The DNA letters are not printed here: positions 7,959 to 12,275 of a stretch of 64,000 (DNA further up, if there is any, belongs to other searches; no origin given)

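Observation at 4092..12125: LRR protein + SNF2 helicase + PglX/DrmMI-like methyltransferase: a three-gene module that fits no complete known defence system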

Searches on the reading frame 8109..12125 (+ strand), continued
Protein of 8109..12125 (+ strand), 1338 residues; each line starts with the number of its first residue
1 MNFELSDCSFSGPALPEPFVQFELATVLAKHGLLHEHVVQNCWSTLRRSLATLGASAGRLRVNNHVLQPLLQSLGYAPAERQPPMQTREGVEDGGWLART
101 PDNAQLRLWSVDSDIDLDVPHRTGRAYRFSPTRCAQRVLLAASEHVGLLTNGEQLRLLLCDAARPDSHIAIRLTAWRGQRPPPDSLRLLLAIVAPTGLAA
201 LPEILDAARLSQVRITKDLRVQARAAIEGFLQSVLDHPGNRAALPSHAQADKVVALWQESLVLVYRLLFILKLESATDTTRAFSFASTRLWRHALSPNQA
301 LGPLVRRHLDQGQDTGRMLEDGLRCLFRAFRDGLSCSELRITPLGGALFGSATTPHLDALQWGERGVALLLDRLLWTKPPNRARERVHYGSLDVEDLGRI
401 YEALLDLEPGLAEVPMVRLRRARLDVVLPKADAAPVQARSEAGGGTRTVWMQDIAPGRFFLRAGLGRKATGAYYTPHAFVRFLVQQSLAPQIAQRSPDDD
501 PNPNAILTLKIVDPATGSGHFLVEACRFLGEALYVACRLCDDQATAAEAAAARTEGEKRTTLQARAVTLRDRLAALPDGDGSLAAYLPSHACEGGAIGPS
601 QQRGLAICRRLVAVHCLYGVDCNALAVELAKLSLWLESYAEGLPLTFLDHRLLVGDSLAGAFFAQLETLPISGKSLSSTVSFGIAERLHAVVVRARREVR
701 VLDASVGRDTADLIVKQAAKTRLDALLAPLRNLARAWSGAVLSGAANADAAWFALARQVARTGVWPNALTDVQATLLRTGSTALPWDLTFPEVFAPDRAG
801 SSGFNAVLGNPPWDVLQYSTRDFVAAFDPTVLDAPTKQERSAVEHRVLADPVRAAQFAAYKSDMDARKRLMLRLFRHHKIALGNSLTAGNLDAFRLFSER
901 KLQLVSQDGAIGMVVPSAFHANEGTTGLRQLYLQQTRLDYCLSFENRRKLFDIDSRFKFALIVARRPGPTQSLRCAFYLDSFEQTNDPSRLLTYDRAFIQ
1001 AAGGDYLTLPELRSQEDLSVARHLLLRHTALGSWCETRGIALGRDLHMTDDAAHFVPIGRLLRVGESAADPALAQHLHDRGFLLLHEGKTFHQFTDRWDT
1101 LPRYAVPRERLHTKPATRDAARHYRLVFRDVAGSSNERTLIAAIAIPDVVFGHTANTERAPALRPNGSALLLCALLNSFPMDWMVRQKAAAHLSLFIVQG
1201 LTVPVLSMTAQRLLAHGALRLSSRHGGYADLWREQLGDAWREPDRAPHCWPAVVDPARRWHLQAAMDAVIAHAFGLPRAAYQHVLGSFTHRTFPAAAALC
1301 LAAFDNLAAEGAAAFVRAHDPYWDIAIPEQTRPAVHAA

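Call 23: search_protein_families(library=pfam, proteins=[L044:14475-16241:+, L048:14918-16999:+, L049:12796-14274:+, L049:14323-16323:+, L052:12112-12951:+, L052:12948-13736:+, L059:15044-16243:+, L059:16240-16995:+, L069:14485-15435:+, L077:15303-17078:+], max_evalue=0.001)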
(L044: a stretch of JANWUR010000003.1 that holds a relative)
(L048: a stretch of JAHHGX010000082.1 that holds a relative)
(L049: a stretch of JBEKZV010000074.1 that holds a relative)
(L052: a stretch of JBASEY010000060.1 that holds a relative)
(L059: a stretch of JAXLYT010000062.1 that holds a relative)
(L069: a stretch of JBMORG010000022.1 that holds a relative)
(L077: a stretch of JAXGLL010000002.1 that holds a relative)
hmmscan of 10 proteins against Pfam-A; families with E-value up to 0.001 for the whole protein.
L044:14475-16241:+ (588 aa): 3 families
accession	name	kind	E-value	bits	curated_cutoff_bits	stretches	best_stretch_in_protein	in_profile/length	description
PF13749.12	HATPase_c_4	-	6.1e-14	52.2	26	1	304-386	3-88/89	Putative ATP-dependent DNA helicase recG C-terminal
PF04326.19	SLFN_AlbA_2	-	6.7e-12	46.4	25.3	1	29-129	18-116/118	Schlafen, AlbA_2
PF12840.13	HTH_20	-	0.00026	21.3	27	0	416-446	9-39/51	Helix-turn-helix domain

L048:14918-16999:+ (693 aa): 9 families
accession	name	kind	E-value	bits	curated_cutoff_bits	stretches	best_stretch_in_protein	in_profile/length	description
PF13361.12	UvrD_C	-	2.3e-20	73.8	25.6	1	600-671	281-347/350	UvrD-like helicase C-terminal domain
PF00580.27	UvrD-helicase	-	8.2e-17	62.2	23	1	218-473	3-254/271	UvrD/REP helicase N-terminal domain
PF13245.12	AAA_19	-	1.6e-08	35.2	25.1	1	224-472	6-131/134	AAA domain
PF01443.25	Viral_helicase1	-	6.5e-08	33.1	21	0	429-508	57-138/228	Viral superfamily 1 RNA helicase core domain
PF13538.12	UvrD_C_2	-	6.5e-08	32.8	27.4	0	609-626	4-21/52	UvrD-like helicase C-terminal domain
PF13401.12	AAA_22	-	3.2e-05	24.7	27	0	421-455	76-108/130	AAA domain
PF05016.21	ParE_toxin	-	3.4e-05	24.8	23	1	16-88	6-87/89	ParE toxin of type II toxin-antitoxin system, parDE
PF13604.12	AAA_30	-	0.00074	19.7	27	0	216-263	2-52/191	AAA domain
PF06769.20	YoeB_toxin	-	0.00093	19.6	27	0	26-84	17-77/80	YoeB-like toxin of bacterial type II toxin-antitoxin system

L049:12796-14274:+ (492 aa): 2 families
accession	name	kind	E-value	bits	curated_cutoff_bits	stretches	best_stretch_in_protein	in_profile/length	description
PF13676.11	TIR_2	-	3.2e-17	63.6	28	1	20-128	1-109/122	TIR domain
PF13191.12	AAA_16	-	8.3e-05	23.6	32.6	1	186-355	2-145/167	AAA ATPase domain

L049:14323-16323:+ (666 aa): 4 families
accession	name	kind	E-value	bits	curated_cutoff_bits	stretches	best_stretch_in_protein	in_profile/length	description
PF00069.31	Pkinase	-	3.2e-48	164.8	31.7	1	77-327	1-252/263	Protein kinase domain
PF07714.23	PK_Tyr_Ser-Thr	-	2e-29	103.1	23.1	1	81-326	5-248/258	Protein tyrosine and serine/threonine kinase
PF01636.29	APH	-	2.7e-06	27.7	23.2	0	116-193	35-110/239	Phosphotransferase enzyme family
PF03109.22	ABC1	-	1.5e-05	24.7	22.9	1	121-226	120-219/244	ABC1 atypical kinase-like domain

L052:12112-12951:+ (279 aa): 1 family
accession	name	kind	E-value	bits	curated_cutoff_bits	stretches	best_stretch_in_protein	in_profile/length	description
PF09407.15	AbiEi_1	-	1.1e-30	107.1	22.2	1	86-227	2-141/142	AbiEi antitoxin C-terminal domain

L052:12948-13736:+ (262 aa): 1 family
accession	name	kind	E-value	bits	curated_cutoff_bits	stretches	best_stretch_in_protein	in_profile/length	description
PF08843.17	AbiEii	-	1.7e-39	136.7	22.5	1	30-244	1-229/238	Nucleotidyl transferase AbiEii toxin, Type IV TA system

L059:15044-16243:+ (399 aa): 8 families
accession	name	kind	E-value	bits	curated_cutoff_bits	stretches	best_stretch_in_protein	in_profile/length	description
PF13304.12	AAA_21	-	1.4e-33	117.7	27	1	29-340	1-303/304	AAA domain, putative AbiEii toxin, Type IV TA system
PF13175.12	AAA_15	-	1.3e-18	68.3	32.1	2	272-337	298-371/374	AAA ATPase domain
PF02463.25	SMC_N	-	7.9e-14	52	40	1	1-345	1-207/220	RecF/RecN/SMC N terminal domain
PF13476.12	AAA_23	-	9.3e-07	30.1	27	1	27-49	19-41/201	AAA domain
PF13401.12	AAA_22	-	2.8e-06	28.1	27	0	28-147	6-71/130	AAA domain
PF00005.33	ABC_tran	-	3.9e-06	28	25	1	29-64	13-51/137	ABC transporter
PF13555.12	AAA_29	-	0.00011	22.3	27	1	29-49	24-44/61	P-loop containing region of AAA domain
PF00004.35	AAA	-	0.00074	20.4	21.2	0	286-340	52-114/131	ATPase family associated with various cellular activities (AAA)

L059:16240-16995:+ (251 aa): 1 family
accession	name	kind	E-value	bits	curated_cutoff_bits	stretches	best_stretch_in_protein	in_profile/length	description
PF14103.11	DUF4276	-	2.4e-05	25.1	30.2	1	89-231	54-187/192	Domain of unknown function (DUF4276)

L069:14485-15435:+ (316 aa): 0 families

L077:15303-17078:+ (591 aa): 1 family
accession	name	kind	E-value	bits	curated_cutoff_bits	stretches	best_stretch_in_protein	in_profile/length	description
PF03235.19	GmrSD_N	-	2.1e-29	103.5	33.2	1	55-276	9-198/199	GmrSD restriction endonuclease, N-terminal domain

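Call 26: find_encoding_contigs(protein=P0003, flank=10000, max_places=3)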
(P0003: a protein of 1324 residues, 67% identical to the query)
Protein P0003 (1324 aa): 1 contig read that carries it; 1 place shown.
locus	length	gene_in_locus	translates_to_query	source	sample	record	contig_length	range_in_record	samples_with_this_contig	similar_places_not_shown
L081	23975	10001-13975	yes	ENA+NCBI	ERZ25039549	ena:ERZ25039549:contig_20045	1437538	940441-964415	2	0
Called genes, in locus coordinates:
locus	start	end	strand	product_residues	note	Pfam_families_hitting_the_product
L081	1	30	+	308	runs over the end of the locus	-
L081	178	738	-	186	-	-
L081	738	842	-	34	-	-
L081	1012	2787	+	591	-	PF00384:Molybdopterin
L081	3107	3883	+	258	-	-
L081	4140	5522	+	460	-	PF07690:MFS_1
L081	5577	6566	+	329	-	PF00296:Bac_luciferase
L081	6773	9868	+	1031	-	PF00176:SNF2-rel_dom, PF04851:ResIII, PF00270:DEAD, PF00271:Helicase_C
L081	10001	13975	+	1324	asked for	PF07669:Eco57I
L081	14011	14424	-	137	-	PF06170:DUF983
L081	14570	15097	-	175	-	PF00719:Pyrophosphatase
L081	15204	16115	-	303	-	PF09084:NMT1, PF12974:Phosphonate-bd, PF13379:NMT1_2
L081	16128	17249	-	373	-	PF00226:DnaJ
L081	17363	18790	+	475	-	PF00083:Sugar_tr, PF07690:MFS_1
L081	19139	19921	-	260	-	PF13085:Fer2_3, PF13183:Fer4_8, PF13237:Fer4_10 (weak), PF13534:Fer4_17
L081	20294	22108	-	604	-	PF00890:FAD_binding_2, PF02910:Succ_DH_flav_C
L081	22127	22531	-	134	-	PF01127:Sdh_cyt, PF05328:CybS (weak)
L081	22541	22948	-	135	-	PF01127:Sdh_cyt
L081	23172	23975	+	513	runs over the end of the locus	PF02776:TPP_enzyme_N, PF02775:TPP_enzyme_C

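Call 27: find_encoding_contigs(protein=P0002, flank=10000, max_places=3)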
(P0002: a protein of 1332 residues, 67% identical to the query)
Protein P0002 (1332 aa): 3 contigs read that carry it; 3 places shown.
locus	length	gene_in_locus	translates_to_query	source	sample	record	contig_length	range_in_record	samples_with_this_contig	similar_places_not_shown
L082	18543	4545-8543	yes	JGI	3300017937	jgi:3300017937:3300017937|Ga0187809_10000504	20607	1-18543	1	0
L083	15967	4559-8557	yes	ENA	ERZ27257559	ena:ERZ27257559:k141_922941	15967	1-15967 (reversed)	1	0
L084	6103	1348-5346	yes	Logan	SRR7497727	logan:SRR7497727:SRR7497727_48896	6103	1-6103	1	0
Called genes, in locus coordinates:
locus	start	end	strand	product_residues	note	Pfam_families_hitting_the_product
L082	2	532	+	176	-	?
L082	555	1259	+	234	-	-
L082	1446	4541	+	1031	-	PF00176:SNF2-rel_dom, PF04851:ResIII, PF00270:DEAD, PF00271:Helicase_C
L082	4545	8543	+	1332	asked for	PF07669:Eco57I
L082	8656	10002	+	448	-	PF10011:DUF2254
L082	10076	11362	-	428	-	PF00355:Rieske, PF19301:LigXa_C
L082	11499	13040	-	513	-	PF01970:TctA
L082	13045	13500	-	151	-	PF07331:TctB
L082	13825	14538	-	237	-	PF13531:SBP_bac_11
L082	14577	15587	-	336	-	PF03401:TctC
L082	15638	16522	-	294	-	PF01557:FAA_hydrolase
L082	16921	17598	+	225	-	PF00392:GntR, PF07729:FCD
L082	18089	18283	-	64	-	-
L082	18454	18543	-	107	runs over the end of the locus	-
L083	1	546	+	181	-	?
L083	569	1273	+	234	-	-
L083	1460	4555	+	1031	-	PF00176:SNF2-rel_dom, PF04851:ResIII, PF00270:DEAD, PF00271:Helicase_C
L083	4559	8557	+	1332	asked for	PF07669:Eco57I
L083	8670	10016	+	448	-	PF10011:DUF2254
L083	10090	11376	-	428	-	PF00355:Rieske, PF19301:LigXa_C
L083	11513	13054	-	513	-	PF01970:TctA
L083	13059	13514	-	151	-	PF07331:TctB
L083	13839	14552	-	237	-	PF13531:SBP_bac_11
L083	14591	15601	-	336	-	PF03401:TctC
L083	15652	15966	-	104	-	?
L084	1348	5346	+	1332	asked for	PF07669:Eco57I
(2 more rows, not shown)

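Call 28: find_encoding_contigs(protein=P0001, flank=10000, max_places=3)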
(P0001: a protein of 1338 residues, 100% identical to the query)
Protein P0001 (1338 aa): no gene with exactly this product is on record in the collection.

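Call 33: find_encoding_contigs(protein=P0004, flank=8000, max_places=3)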
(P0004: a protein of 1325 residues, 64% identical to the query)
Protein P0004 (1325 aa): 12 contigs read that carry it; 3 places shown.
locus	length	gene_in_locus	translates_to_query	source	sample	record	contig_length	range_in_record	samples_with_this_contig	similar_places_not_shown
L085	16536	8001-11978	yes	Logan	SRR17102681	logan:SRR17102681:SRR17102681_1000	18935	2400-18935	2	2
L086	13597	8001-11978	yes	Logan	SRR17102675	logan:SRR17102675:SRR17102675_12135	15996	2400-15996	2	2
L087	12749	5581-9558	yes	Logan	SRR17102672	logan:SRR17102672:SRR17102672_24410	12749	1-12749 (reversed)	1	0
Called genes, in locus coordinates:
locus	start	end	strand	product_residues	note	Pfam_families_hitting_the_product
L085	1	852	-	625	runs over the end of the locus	-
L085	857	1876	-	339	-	PF06258:Mito_fiss_Elm1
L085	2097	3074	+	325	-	PF01075:Glyco_transf_9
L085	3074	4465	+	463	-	PF07690:MFS_1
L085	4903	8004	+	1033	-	PF00176:SNF2-rel_dom, PF04851:ResIII, PF00270:DEAD, PF00271:Helicase_C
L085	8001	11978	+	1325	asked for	PF07669:Eco57I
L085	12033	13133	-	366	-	PF13439:Glyco_transf_4, PF20706:GT4-conflict, PF00534:Glycos_transf_1, PF13692:Glyco_trans_1_4, PF13524:Glyco_trans_1_2 (weak)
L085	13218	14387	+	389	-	PF13378:MR_MLE_C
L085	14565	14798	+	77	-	-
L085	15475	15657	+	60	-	-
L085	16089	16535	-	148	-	?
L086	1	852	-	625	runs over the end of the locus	-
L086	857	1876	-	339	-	PF06258:Mito_fiss_Elm1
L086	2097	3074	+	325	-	PF01075:Glyco_transf_9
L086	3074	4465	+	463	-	PF07690:MFS_1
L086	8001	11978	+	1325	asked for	PF07669:Eco57I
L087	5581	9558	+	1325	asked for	PF07669:Eco57I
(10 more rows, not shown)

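Call 34: find_encoding_contigs(protein=P0005, flank=8000, max_places=2)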
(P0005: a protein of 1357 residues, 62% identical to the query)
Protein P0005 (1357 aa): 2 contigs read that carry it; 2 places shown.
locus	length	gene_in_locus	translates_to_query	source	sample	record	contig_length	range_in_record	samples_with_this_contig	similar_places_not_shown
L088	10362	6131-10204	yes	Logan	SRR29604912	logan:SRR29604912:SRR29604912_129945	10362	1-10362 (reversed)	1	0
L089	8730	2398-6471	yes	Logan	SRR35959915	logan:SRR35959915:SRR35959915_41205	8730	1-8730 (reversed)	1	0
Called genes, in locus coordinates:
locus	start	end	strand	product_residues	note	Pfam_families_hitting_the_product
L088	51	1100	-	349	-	PF02311:AraC_binding (faint), PF07883:Cupin_2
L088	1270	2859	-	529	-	PF00135:COesterase, PF20434:BD-FAE (weak), PF07859:Abhydrolase_3 (faint)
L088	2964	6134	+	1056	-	PF00176:SNF2-rel_dom, PF04851:ResIII, PF00270:DEAD, PF00271:Helicase_C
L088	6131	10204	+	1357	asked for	PF07669:Eco57I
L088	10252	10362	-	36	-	?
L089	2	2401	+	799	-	?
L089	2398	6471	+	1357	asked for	PF07669:Eco57I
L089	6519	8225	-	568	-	PF08448:PAS_4 (faint), PF00989:PAS, PF13188:PAS_8 (weak), PF13426:PAS_9, PF00512:HisKA, PF02518:HATPase_c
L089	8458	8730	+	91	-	?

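Call 56: search_solved_structures(query=A1, max_evalue=0.01, show_alignments=0)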
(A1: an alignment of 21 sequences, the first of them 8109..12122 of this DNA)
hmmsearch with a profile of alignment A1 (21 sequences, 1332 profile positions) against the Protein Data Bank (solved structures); distinct sequences matched with E-value up to 0.01: 3.
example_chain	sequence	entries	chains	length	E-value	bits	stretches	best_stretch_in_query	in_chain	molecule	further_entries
8w0p_A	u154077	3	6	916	8.7e-05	23.3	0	466-528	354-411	RM.BsaXI | site-specific DNA-methyltransferase (adenine-specific)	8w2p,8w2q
7lo5_A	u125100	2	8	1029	0.0046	17.6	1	462-545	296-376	Site-specific DNA-methyltransferase (adenine-specific)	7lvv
5ybb_A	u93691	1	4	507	0.0053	17.4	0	459-493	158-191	Type I restriction-modification system methyltransferase subunit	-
